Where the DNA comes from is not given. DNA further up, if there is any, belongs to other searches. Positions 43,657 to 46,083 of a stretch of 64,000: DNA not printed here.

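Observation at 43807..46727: Orphan tandem of a B12-binding class-B radical SAM enzyme (with long C-terminal extension) and a small radical SAM protein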

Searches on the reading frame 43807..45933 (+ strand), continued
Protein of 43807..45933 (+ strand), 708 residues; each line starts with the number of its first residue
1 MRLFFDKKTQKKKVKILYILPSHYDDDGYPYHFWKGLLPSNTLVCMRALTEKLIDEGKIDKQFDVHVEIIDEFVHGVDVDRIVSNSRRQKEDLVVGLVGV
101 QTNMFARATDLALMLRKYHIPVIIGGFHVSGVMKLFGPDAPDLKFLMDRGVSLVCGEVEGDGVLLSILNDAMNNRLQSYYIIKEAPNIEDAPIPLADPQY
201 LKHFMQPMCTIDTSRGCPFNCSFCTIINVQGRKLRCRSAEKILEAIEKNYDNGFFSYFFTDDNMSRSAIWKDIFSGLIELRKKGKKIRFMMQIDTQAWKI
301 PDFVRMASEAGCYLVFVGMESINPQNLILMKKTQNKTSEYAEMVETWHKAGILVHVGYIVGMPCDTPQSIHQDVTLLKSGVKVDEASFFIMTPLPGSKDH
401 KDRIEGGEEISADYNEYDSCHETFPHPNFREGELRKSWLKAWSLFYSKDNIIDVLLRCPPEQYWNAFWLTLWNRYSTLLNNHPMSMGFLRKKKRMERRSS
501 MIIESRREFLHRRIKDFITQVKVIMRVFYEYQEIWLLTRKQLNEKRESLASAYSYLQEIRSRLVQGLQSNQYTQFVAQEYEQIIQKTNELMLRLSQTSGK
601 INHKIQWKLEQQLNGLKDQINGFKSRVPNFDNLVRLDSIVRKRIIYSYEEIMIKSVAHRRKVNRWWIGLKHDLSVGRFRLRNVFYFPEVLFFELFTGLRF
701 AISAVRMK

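Call 79: find_homologous_proteins(query=P0119, max_evalue=1e-50)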
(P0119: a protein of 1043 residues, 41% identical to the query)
Query P0119 (1043 aa): 918 proteins with E <= 1e-50 among 8000 candidates; the best 120 are listed.
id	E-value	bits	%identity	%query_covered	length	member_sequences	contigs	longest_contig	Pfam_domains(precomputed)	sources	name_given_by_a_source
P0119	0.0e+0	2458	100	100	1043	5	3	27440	PF04055.28,PF00487.31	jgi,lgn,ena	-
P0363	0.0e+0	1301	66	81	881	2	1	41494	PF04055.28,PF00487.31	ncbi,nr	ncbi:MAG: hypothetical protein BIFFINMI_04117 [Phycisphaerae bacterium]|nr:hypothetical protein [Phy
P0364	0.0e+0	1208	90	55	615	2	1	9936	PF04055.28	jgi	jgi:hypothetical protein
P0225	1.3e-243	829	54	66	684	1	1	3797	PF04055.28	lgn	-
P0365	4.0e-233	794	52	67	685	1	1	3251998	PF04055.28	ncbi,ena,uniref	ncbi:radical SAM protein [Mucisphaera sp.]|uniref:B12-binding domain-containing radical SAM protein 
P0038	9.0e-222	757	51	67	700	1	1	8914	PF04055.28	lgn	-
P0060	2.8e-220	752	50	67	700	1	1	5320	PF04055.28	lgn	-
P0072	1.1e-218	747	50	67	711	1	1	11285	PF04055.28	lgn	-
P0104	5.2e-218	744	49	66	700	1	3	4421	PF04055.28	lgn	-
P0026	1.7e-217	743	49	66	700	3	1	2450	PF04055.28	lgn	-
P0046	2.4e-217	742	50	66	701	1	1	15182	PF04055.28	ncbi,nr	ncbi:MAG: radical SAM protein [Candidatus Hydrogenedentes bacterium]|nr:radical SAM protein [Candida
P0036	4.5e-217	741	49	66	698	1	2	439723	PF04055.28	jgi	jgi:radical SAM superfamily enzyme YgiQ (UPF0313 family)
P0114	7.1e-217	741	50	67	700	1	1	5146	PF04055.28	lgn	-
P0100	1.1e-216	740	50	66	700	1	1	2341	PF04055.28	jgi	-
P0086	1.6e-216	740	51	64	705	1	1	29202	PF04055.28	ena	-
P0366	1.4e-215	736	50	66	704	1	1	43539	PF04055.28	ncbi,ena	-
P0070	7.2e-215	734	49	66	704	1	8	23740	PF04055.28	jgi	jgi:hypothetical protein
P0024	1.1e-214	733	50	66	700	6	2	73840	PF04055.28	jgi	jgi:radical SAM superfamily enzyme YgiQ (UPF0313 family)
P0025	1.9e-214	733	49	66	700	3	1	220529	PF04055.28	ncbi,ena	-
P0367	4.4e-214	731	49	66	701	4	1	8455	PF04055.28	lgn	-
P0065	2.7e-213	729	49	66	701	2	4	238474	PF04055.28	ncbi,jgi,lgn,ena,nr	ncbi:MAG TPA: radical SAM protein [Candidatus Hydrogenedentes bacterium]|nr:radical SAM protein [Can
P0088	3.2e-213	729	49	64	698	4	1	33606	PF04055.28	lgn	-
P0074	2.6e-212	726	50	66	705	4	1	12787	PF04055.28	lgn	-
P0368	2.6e-212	726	49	65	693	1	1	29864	PF04055.28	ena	-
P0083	2.6e-212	726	49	66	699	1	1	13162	PF04055.28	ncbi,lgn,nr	ncbi:MAG: radical SAM protein [Candidatus Hydrogenedentes bacterium]|nr:radical SAM protein [Candida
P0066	2.7e-212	726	50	64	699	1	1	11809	PF04055.28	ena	-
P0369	3.6e-212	725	49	66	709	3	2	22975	PF04055.28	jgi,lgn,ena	jgi:hypothetical protein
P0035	1.1e-211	723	49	66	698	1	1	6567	PF04055.28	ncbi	-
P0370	9.8e-211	720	48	66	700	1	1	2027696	PF04055.28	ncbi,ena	-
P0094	6.0e-210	718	49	66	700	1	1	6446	PF04055.28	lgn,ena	-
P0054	7.2e-210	717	49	66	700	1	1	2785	PF04055.28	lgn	-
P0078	2.5e-209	716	49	66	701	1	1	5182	PF04055.28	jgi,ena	-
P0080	3.2e-209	715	49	66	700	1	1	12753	PF04055.28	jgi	-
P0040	3.3e-209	715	47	66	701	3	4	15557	PF04055.28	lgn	-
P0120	7.1e-209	714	49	66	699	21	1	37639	PF04055.28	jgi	jgi:hypothetical protein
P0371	1.3e-208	713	50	66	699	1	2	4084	PF04055.28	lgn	-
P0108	1.7e-208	713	48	66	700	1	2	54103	PF04055.28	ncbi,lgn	-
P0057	2.2e-208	713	48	66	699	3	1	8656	PF04055.28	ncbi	-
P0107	2.8e-208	712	49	66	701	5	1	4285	PF04055.28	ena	-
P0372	9.8e-208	710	49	66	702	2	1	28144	PF04055.28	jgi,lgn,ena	-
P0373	1.6e-207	710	48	66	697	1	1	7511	PF04055.28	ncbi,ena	-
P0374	1.9e-207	709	47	67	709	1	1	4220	PF04055.28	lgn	-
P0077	2.0e-207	709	47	66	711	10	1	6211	PF04055.28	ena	-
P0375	4.0e-207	708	47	66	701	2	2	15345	PF04055.28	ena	-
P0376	1.5e-206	706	49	66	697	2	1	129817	PF04055.28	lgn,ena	-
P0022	1.7e-206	706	48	66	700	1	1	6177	PF04055.28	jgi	jgi:radical SAM superfamily enzyme YgiQ (UPF0313 family)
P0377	1.9e-206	706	49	66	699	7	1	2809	PF04055.28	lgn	-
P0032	2.7e-206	706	47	66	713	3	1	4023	PF04055.28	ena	-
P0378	7.7e-206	704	48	66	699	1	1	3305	PF04055.28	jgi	jgi:radical SAM superfamily enzyme YgiQ (UPF0313 family)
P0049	7.8e-206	704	48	66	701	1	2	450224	PF04055.28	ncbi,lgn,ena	-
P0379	1.8e-205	703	48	66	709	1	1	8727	PF04055.28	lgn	-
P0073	2.6e-205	702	47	66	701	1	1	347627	PF04055.28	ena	-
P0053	1.5e-204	700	52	62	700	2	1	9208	PF04055.28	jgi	-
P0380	2.1e-204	699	48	67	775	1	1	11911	PF04055.28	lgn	-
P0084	3.1e-204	699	47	66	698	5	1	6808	PF04055.28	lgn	-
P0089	3.1e-204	699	47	66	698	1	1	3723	PF04055.28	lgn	-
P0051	3.5e-204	699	47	66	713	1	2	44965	PF04055.28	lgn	-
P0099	4.1e-204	698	49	66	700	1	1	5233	PF04055.28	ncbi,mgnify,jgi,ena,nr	ncbi:MAG TPA: radical SAM protein [Candidatus Hydrogenedentes bacterium]|mgnify:CR=1 FL=1|nr:radical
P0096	7.7e-204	698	46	66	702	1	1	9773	PF04055.28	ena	-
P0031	9.9e-204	697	46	66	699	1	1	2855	PF04055.28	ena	-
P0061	1.1e-203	697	48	66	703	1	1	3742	PF04055.28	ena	-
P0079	1.2e-203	697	48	66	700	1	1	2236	PF04055.28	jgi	jgi:hypothetical protein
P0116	2.1e-203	696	47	66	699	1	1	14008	PF04055.28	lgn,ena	-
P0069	1.2e-202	694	48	66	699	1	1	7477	PF04055.28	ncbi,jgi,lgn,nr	ncbi:MAG: radical SAM protein [FCB group bacterium]|jgi:radical SAM superfamily enzyme YgiQ (UPF0313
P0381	1.2e-202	694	49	66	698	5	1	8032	PF04055.28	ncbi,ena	-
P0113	2.4e-202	693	48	66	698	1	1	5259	PF04055.28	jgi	-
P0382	4.2e-202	692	46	66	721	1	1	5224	PF04055.28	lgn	-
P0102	5.0e-202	691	47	66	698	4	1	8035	PF04055.28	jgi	jgi:hypothetical protein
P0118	7.4e-202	691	48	66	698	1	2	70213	PF04055.28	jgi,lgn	jgi:hypothetical protein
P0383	2.4e-201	689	47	66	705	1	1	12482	PF04055.28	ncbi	-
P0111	2.7e-201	689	47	66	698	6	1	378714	PF04055.28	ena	-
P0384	4.3e-201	688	48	64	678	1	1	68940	PF04055.28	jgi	jgi:hypothetical protein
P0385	5.8e-201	688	48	66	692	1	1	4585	PF04055.28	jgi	-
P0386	8.0e-201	688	49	66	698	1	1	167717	PF04055.28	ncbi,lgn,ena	-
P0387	1.1e-200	687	48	66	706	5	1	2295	PF04055.28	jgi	jgi:uncharacterized radical SAM superfamily protein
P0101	1.3e-200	687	48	66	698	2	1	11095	PF04055.28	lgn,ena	-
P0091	1.5e-200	687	47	66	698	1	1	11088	PF04055.28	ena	-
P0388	1.6e-200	687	47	64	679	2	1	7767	PF04055.28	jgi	-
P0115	2.7e-200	686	46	66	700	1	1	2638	PF04055.28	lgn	-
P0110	5.1e-200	685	47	66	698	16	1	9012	PF04055.28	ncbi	-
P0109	2.2e-199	683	47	66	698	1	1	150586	PF04055.28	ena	-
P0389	3.7e-199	682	47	65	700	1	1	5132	PF04055.28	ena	-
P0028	7.8e-199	681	46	67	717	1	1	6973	PF04055.28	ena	-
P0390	8.5e-199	681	47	66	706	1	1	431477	PF04055.28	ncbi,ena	-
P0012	5.5e-198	678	43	66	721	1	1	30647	PF04055.28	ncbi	-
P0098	5.9e-198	678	47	66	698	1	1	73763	PF04055.28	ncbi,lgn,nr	ncbi:MAG: radical SAM protein [Candidatus Hydrogenedentes bacterium]|nr:radical SAM protein [Candida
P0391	1.3e-196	674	46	66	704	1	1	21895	PF04055.28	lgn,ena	-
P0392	1.1e-195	670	48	66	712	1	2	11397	PF04055.28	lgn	-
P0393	1.1e-194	667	44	66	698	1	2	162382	PF04055.28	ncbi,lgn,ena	-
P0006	1.4e-193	664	43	66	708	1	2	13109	PF04055.28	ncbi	-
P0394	1.4e-192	660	45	66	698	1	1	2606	PF04055.28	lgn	-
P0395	4.4e-192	659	46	61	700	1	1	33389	PF04055.28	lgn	-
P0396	5.4e-192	658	44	66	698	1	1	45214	PF04055.28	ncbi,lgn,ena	-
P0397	6.7e-191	655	45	66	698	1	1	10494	PF04055.28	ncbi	-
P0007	2.8e-188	646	43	66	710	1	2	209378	PF04055.28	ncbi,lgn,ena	-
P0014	3.1e-188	646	43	66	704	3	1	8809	PF04055.28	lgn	-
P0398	1.2e-186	641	48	62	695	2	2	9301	PF04055.28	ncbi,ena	-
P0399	1.1e-185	637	43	67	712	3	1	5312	PF04055.28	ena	-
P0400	1.5e-185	637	42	67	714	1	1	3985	PF04055.28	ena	-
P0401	4.8e-185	635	42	67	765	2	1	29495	PF04055.28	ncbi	-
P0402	1.0e-183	631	50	54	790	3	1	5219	PF04055.28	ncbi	ncbi:MAG: radical SAM protein [Thermoguttaceae bacterium]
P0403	1.1e-183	631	43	67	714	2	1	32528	PF04055.28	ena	-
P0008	1.8e-183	630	40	66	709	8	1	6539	PF04055.28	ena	-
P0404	8.2e-183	628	47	58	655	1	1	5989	PF04055.28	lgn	-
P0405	9.6e-181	621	43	67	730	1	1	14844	PF04055.28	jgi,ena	-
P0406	1.3e-178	614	42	67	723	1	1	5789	PF04055.28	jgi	jgi:radical SAM superfamily enzyme YgiQ (UPF0313 family)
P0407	1.1e-177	611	43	67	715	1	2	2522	PF04055.28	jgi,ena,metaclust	metaclust:\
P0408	7.1e-175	602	43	67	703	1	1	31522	PF04055.28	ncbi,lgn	-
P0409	3.1e-174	599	42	67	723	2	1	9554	PF04055.28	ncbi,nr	ncbi:MAG: radical SAM protein [Planctomycetaceae bacterium]|nr:radical SAM protein [Planctomycetacea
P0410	1.1e-173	598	51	54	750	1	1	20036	PF04055.28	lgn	-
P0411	9.3e-173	595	42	67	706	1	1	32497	PF04055.28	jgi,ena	-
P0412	2.6e-171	590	50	53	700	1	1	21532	PF04055.28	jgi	-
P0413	6.3e-171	589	51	52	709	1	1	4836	PF04055.28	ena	-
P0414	6.2e-170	585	49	52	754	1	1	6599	PF04055.28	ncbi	-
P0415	1.2e-169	584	48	58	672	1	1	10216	PF04055.28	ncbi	-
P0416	2.1e-169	584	50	52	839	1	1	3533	PF04055.28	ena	-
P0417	7.9e-169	582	50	54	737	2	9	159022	PF04055.28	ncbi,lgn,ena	-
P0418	4.2e-167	576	47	55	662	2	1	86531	PF04055.28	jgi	jgi:hypothetical protein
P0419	6.1e-167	575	47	59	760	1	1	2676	PF04055.28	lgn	-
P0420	6.7e-167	575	51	53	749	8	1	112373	PF04055.28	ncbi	-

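Call 80: find_encoding_contigs(protein=P0365, flank=8000, max_places=2)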
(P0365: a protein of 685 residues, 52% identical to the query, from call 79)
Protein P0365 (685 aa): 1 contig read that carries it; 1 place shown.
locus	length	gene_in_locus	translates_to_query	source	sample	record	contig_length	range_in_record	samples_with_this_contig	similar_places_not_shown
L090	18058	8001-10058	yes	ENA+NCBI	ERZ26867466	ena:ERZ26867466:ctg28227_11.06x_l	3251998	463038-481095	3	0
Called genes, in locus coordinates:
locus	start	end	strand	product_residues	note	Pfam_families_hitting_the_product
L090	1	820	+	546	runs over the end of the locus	PF02776:TPP_enzyme_N, PF00205:TPP_enzyme_M, PF02775:TPP_enzyme_C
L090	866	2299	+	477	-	PF00171:Aldedh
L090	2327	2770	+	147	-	PF05618:RimB-like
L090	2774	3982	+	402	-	PF18030:Rimk_N, PF14397:ATPgrasp_ST (faint), PF02655:ATP-grasp_3 (weak), PF08443:RimK, PF02955:GSH-S_ATP, PF02080:TrkA_C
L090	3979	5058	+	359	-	PF24827:AstE_AspA_cat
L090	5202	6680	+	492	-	PF04174:CP_ATPgrasp_1, PF14403:CP_ATPgrasp_2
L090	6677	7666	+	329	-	PF04168:Alpha-E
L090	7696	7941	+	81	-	-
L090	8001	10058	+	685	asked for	PF04055:Radical_SAM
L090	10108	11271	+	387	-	PF10509:GalKase_gal_bdg, PF00288:GHMP_kinases_N, PF08544:GHMP_kinases_C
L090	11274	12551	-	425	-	-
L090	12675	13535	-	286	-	PF07963:N_methyl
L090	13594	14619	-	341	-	-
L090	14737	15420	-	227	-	PF22825:HpiC1-like (weak)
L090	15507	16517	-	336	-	PF00356:LacI, PF00532:Peripla_BP_1, PF13377:Peripla_BP_3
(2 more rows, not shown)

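Call 81: find_encoding_contigs(protein=P0363, flank=8000, max_places=2)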
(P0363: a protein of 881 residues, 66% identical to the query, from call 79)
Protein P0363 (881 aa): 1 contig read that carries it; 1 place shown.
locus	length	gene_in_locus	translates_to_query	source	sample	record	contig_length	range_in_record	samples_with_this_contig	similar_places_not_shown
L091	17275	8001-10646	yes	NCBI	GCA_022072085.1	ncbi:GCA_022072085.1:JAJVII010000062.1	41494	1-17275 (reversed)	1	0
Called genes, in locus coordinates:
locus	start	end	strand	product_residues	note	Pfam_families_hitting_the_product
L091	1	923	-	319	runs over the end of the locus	-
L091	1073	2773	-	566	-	PF13542:HTH_Tnp_ISL3 (faint), PF00376:MerR (faint), PF01381:HTH_3 (faint), PF08279:HTH_11 (faint), PF08281:Sigma70_r4_2 (faint), PF12728:HTH_17 (faint), PF04542:Sigma70_r2, PF04545:Sigma70_r4, +6 more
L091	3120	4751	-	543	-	-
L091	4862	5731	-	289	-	-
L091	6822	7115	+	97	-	PF00076:RRM_1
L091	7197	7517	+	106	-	-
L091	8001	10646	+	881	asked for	PF00487:FA_desaturase, PF04055:Radical_SAM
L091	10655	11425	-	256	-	PF00072:Response_reg, PF00486:Trans_reg_C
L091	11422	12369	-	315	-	PF00512:HisKA, PF13581:HATPase_c_2, PF02518:HATPase_c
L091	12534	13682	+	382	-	-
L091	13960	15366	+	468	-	-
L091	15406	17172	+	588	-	PF00239:Resolvase, PF07508:Recombinase, PF13408:Zn_ribbon_recom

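Call 88: search_protein_families(library=pfam, proteins=[L016:7233-7871:+, L044:1511-2143:+, L053:1394-2017:+, L063:7070-7663:+, L089:7191-7793:+, L019:10125-10529:+, L048:5091-6587:+, L051:7536-9086:+, L051:9093-9782:+, L072:1926-3371:+], max_evalue=0.001)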
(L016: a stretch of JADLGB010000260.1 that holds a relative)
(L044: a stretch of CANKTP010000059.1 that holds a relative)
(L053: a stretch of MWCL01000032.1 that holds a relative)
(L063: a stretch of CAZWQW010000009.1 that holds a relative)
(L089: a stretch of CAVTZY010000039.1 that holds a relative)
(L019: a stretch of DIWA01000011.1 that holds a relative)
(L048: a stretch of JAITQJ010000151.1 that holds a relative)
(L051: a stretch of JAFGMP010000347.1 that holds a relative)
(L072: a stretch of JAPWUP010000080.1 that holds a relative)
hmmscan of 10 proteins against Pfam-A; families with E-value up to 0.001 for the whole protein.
L016:7233-7871:+ (213 aa): 0 families

L044:1511-2143:+ (211 aa): 1 family
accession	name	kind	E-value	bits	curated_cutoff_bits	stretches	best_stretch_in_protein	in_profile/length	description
PF12867.12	DinB_2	-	1.3e-14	55.2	24.8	1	38-196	9-128/128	DinB superfamily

L053:1394-2017:+ (208 aa): 1 family
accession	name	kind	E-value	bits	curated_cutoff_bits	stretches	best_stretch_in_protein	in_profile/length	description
PF01813.22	ATP-synt_D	-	3.5e-53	180.8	25.7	1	12-201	1-195/196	ATP synthase subunit D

L063:7070-7663:+ (198 aa): 5 families
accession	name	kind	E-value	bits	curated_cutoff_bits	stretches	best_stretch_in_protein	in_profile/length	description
PF00440.29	TetR_N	-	1.3e-15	57.3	24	1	13-58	1-46/47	Bacterial regulatory proteins, tetR family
PF08359.16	TetR_C_4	-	3.7e-11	43.8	21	1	70-170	11-112/133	YsiA-like protein, C-terminal region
PF17932.6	TetR_C_24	-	1.6e-09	38.5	26.4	1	79-164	2-87/114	Tetracyclin repressor-like, C-terminal domain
PF13977.11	TetR_C_6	-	9.6e-06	26.2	27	1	81-180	1-102/115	BetI-type transcriptional repressor, C-terminal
PF16295.10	TetR_C_10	-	0.00052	20.8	28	1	92-164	30-103/132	Tetracyclin repressor-like, C-terminal domain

L089:7191-7793:+ (201 aa): 1 family
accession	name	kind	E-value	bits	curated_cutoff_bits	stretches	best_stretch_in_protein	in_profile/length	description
PF02775.26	TPP_enzyme_C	-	5.7e-18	65.6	21.9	1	45-156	28-149/151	Thiamine pyrophosphate enzyme, C-terminal TPP binding domain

L019:10125-10529:+ (135 aa): 1 family
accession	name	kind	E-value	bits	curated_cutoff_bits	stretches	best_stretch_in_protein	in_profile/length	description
PF01951.21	Archease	-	2.9e-31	109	25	1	3-135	1-136/136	Archease protein family (MTH1598/TM1083)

L048:5091-6587:+ (499 aa): 1 family
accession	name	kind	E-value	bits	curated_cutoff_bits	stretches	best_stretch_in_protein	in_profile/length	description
PF00990.26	GGDEF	-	2.8e-12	47.1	23.8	1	317-470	3-160/161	Diguanylate cyclase, GGDEF domain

L051:7536-9086:+ (517 aa): 0 families

L051:9093-9782:+ (230 aa): 2 families
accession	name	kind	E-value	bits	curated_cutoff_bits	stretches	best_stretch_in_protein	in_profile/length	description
PF00156.33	Pribosyltran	-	1e-07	31.9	26.3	1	150-224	58-125/158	Phosphoribosyl transferase domain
PF18912.6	DZR_2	-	2.5e-06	27.6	27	1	16-43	3-30/56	Double zinc ribbon domain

L072:1926-3371:+ (482 aa): 6 families
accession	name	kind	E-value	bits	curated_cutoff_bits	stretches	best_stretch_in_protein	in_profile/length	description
PF08241.18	Methyltransf_11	-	3.4e-13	50.5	21.2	1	62-160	1-95/95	Methyltransferase domain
PF13649.12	Methyltransf_25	-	3.3e-10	40.9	27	1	62-156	2-97/97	Methyltransferase domain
PF13847.12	Methyltransf_31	-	7.9e-08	32.5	27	1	59-164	5-113/145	Methyltransferase domain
PF13489.12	Methyltransf_23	-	9.3e-06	25.9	27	1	46-193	11-133/164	Methyltransferase domain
PF08242.18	Methyltransf_12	-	2.6e-05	25.3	30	1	62-158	1-98/98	Methyltransferase domain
PF01209.24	Ubie_methyltran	-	0.0002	21.2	20.1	1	61-162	51-153/233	ubiE/COQ5 methyltransferase family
